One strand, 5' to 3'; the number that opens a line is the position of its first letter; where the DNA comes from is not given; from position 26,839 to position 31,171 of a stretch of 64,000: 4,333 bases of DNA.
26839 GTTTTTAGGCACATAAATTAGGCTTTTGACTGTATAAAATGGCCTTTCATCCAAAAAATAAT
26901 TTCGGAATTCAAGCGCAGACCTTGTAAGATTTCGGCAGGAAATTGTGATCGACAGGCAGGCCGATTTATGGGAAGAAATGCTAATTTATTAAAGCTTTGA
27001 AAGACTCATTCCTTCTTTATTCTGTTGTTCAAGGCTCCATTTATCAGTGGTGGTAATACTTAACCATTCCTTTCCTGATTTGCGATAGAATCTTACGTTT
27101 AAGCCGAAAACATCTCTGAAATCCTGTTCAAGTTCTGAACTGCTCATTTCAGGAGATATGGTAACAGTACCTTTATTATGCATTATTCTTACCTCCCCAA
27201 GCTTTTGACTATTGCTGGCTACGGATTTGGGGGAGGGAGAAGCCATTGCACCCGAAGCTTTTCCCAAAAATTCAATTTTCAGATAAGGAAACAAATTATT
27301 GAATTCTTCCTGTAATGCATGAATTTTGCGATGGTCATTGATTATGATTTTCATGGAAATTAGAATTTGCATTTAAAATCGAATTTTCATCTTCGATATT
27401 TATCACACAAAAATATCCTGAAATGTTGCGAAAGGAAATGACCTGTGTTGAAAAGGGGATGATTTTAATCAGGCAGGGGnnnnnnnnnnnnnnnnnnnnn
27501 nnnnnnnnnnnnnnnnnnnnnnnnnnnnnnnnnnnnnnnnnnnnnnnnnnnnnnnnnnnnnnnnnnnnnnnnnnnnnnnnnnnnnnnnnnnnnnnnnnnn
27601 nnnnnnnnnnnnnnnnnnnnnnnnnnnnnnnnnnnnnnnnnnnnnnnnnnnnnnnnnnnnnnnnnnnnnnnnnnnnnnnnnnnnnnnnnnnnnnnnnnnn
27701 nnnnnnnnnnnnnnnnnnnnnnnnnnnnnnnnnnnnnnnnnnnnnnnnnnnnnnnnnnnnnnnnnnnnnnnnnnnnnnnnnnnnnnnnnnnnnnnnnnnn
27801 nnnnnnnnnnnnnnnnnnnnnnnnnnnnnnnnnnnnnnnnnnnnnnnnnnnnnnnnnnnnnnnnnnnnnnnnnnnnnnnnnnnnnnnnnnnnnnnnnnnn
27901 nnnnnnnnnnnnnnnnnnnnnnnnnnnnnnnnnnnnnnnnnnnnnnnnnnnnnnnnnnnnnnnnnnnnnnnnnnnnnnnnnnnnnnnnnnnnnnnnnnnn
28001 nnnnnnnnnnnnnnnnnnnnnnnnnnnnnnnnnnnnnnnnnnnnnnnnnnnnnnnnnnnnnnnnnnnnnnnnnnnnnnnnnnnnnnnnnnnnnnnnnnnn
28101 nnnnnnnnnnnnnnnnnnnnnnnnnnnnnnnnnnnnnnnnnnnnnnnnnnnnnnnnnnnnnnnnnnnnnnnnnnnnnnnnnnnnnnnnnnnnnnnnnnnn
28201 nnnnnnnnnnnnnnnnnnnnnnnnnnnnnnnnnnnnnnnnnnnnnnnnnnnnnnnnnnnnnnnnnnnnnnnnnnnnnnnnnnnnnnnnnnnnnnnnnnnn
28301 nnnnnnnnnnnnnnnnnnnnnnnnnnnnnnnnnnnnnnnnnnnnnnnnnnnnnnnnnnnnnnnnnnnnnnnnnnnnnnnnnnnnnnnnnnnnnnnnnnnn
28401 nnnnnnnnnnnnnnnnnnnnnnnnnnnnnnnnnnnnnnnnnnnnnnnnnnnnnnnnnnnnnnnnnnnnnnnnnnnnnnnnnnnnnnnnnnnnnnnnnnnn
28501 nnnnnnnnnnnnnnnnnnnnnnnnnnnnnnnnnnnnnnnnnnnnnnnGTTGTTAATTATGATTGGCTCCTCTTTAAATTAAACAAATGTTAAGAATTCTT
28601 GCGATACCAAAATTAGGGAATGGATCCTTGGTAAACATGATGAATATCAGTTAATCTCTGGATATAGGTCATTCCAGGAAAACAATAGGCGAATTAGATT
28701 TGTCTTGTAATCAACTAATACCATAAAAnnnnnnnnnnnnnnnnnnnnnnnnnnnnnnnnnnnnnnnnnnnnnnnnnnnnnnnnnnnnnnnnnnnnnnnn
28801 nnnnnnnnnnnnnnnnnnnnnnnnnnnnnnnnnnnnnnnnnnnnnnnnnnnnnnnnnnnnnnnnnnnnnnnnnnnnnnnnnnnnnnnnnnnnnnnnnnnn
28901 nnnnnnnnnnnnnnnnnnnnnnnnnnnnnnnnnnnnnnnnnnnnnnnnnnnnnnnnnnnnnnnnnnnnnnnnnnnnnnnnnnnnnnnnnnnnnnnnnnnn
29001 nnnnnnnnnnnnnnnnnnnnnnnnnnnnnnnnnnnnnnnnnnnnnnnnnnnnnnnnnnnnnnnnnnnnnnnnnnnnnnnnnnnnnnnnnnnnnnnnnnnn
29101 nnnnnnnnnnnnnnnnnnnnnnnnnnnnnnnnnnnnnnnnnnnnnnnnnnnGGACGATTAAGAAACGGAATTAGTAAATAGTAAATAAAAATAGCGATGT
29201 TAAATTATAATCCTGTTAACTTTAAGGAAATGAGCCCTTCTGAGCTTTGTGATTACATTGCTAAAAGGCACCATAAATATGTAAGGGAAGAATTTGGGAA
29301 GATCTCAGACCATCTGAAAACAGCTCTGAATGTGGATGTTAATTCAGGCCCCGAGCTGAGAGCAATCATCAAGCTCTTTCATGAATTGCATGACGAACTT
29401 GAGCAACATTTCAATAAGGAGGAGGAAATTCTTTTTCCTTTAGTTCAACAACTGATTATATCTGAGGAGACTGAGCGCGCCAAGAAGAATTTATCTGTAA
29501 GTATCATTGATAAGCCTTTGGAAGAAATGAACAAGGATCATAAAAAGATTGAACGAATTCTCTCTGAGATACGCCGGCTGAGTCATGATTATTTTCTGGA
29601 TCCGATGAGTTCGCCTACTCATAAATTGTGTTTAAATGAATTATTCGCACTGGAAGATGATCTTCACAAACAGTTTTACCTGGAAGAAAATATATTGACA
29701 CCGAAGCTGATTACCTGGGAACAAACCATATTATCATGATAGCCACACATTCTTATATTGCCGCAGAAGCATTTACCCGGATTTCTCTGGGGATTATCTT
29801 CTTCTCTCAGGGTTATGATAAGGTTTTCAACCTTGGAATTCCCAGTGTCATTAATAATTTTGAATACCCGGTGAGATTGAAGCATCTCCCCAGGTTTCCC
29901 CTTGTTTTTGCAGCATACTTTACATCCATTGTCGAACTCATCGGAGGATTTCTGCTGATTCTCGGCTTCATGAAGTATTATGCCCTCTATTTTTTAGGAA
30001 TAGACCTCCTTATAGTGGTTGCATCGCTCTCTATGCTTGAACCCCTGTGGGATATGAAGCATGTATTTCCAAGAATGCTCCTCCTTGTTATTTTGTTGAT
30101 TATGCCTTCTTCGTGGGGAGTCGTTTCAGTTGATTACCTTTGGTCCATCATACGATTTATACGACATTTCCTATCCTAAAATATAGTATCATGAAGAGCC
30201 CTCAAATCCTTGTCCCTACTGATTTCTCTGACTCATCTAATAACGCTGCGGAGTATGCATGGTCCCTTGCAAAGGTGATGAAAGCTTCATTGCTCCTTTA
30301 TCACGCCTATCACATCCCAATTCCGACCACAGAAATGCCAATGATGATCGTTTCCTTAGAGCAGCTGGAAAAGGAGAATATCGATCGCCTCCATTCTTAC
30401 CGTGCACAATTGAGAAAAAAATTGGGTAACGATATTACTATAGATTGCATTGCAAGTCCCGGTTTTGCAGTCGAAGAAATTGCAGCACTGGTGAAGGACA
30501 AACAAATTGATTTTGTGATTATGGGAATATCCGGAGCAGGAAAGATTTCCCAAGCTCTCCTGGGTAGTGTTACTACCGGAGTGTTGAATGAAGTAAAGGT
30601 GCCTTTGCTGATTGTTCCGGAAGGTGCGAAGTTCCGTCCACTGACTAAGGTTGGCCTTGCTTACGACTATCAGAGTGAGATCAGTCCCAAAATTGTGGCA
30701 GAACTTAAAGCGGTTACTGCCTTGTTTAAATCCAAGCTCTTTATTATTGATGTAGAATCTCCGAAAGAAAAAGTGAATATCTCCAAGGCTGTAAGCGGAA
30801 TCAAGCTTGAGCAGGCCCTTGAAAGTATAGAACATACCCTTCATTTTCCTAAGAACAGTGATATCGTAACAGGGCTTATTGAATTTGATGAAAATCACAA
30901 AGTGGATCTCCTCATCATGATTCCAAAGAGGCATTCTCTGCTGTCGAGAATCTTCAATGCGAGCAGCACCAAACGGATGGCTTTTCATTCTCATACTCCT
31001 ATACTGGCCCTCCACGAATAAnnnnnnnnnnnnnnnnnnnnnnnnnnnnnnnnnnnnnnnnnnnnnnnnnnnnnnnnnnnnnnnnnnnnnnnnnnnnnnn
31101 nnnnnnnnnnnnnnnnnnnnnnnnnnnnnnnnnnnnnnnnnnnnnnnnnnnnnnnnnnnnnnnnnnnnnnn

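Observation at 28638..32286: Translationally coupled stress operon: TerB-like, hemerythrin-like, DoxX, tandem-Usp and NRAMP, with a TGAT-N4-ATCA palindrome upstream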

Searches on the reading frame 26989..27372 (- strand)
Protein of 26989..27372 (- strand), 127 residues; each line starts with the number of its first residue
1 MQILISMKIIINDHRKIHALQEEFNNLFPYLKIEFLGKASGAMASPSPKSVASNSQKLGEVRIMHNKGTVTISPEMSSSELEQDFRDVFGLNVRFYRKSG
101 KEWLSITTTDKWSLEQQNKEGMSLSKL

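Call 5: search_protein_families(library=pfam, proteins=[window:26989-27372:-], max_evalue=0.01)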
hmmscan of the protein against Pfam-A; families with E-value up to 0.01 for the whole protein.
window:26989-27372:- (127 aa): 0 families

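Call 10: search_protein_families(library=ncbifam, proteins=[window:26989-27372:-], max_evalue=0.001)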
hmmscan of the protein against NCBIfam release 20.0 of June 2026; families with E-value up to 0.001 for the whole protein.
window:26989-27372:- (127 aa): 0 families

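Call 55: search_protein_families(library=pfam, proteins=[window:26989-27372:-], max_evalue=0.05)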
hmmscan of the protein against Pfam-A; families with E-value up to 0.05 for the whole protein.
window:26989-27372:- (127 aa): 0 families
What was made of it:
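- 26989..27372 (-): Uncharacterised 127-aa protein (hyp127) with its own promoter of the same class. Box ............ is at 27460-27471 and the -7 box at 27408-27415. No Pfam or NCBIfam match (calls 5, 10, 55).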

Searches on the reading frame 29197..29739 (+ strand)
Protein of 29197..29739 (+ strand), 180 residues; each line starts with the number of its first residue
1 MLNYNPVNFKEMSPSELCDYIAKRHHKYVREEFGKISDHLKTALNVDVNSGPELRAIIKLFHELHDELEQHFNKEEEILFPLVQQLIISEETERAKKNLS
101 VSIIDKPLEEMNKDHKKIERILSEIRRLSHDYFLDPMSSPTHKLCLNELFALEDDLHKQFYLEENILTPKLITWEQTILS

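Call 5: search_protein_families(library=pfam, proteins=[window:29197-29739:+], max_evalue=0.01)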
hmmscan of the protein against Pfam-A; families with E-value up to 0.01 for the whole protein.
window:29197-29739:+ (180 aa): 1 family
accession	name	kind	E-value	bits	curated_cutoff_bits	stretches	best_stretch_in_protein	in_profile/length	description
PF01814.28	Hemerythrin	-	9.1e-15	55.7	25.3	1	23-171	7-127/127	Hemerythrin HHE cation binding domain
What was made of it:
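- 29197..29739 (+): RIC/YtfE-type hemerythrin (di-iron) domain protein without the ScdA_N domain. PF01814, E 9e-15 (call 5).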

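Call 10: search_protein_families(library=ncbifam, proteins=[window:29197-29739:+], max_evalue=0.001)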
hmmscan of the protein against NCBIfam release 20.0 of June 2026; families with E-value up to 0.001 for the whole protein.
window:29197-29739:+ (180 aa): 4 families
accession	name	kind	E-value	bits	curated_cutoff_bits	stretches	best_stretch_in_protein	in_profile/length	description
TIGR03652.1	FeS_repair_RIC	equivalog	9.4e-33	113.8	204.7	1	7-170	61-215/216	iron-sulfur cluster repair di-iron protein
NF008221.0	PRK10992.1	equivalog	3.4e-15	56.1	254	1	8-171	66-216/220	iron-sulfur cluster repair protein YtfE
NF009777.0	PRK13276.1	equivalog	6.4e-13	49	259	1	7-170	68-222/224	iron-sulfur cluster repair di-iron protein ScdA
NF041614.1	FeSrepair_DnrN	equivalog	3.7e-07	30.5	300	1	18-172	16-155/157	iron-sulfur cluster repair protein DnrN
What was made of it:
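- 29197..29739 (+): TIGR03652 gives 113.8 bits over model positions 61-215 of 216, below the 204.7 cut-off (call 10).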

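Call 36: find_related_loci(query=window:29197-29739:+, collection=metagenome_contigs, flank=6000)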
Query window:29197-29739:+ (180 aa) in metagenome_contigs; peptide patterns used: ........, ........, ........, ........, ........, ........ (x = any residue, [..] = any of these).
111 stretches matched a pattern; 5 encode a relative of the query (tblastn E <= 1e-3); 5 distinct loci.
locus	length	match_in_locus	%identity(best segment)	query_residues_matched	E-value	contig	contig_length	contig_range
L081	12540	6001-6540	89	1-180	8e-109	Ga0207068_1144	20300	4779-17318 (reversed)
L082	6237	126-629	35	8-176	3e-23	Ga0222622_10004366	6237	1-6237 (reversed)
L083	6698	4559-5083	35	3-176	2e-22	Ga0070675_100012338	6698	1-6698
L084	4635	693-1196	35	8-176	4e-22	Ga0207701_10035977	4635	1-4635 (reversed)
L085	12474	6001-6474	30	8-173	3e-11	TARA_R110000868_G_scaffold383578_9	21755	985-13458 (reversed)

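Call 55: search_protein_families(library=pfam, proteins=[L081:8641-9885:+], max_evalue=0.05)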
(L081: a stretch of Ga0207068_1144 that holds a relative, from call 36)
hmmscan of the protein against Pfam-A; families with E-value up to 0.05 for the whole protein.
L081:8641-9885:+ (414 aa): 0 families

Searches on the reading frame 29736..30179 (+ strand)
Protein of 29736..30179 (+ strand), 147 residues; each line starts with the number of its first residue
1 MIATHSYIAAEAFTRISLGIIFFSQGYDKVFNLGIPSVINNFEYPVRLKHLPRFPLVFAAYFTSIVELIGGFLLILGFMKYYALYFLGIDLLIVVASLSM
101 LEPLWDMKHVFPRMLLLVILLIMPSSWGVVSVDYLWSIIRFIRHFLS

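Call 5: search_protein_families(library=pfam, proteins=[window:29736-30179:+], max_evalue=0.01)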
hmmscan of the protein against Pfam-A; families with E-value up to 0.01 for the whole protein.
window:29736-30179:+ (147 aa): 2 families
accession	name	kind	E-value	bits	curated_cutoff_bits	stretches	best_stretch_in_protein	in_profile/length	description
PF07681.17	DoxX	-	1.1e-10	42.4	23.6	1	13-93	4-78/85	DoxX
PF07291.16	MauE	-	0.00078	20.2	27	1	12-94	6-83/128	Methylamine utilisation protein MauE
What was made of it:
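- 29736..30179 (+): DoxX membrane protein. ATGA overlap with the preceding gene. PF07681, E 1.1e-10 (call 5).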

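Call 10: search_protein_families(library=ncbifam, proteins=[window:29736-30179:+], max_evalue=0.001)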
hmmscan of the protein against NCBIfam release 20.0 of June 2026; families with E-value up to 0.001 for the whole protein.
window:29736-30179:+ (147 aa): 1 family
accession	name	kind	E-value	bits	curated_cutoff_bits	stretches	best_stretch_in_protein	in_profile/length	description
NF050144.1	matur_HvfX_fam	equivalog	0.0006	20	80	1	13-96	6-83/165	HvfX family Cu-binding RiPP maturation protein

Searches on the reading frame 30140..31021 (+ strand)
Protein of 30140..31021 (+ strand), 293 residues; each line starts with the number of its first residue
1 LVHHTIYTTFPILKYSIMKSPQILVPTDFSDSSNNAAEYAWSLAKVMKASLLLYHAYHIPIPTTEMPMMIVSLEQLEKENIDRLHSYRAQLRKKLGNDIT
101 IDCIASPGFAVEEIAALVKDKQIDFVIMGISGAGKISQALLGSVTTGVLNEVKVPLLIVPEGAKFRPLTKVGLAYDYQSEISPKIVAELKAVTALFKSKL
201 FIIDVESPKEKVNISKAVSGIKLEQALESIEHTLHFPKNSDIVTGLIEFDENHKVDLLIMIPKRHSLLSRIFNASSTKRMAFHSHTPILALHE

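Call 5: search_protein_families(library=pfam, proteins=[window:30140-31021:+], max_evalue=0.01)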
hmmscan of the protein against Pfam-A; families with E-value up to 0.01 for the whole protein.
window:30140-31021:+ (293 aa): 1 family
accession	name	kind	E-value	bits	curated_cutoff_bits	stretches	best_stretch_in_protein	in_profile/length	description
PF00582.32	Usp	-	4.6e-28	99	24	2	22-160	4-141/141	Universal stress protein family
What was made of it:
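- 30191..31021 (+): Tandem-domain universal stress protein. PF00582, 2 stretches, E 4.6e-28 (call 5).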

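Call 10: search_protein_families(library=ncbifam, proteins=[window:30191-31021:+], max_evalue=0.001)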
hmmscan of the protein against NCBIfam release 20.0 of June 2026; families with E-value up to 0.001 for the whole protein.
window:30191-31021:+ (276 aa): 2 families
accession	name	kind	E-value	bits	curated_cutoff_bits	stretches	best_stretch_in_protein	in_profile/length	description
NF011698.0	PRK15118.1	equivalog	1.8e-06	28.2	202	0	5-143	5-138/144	universal stress protein UspA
NF008380.0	PRK11175.1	equivalog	0.0001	21.4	227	1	22-144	179-301/313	universal stress protein UspE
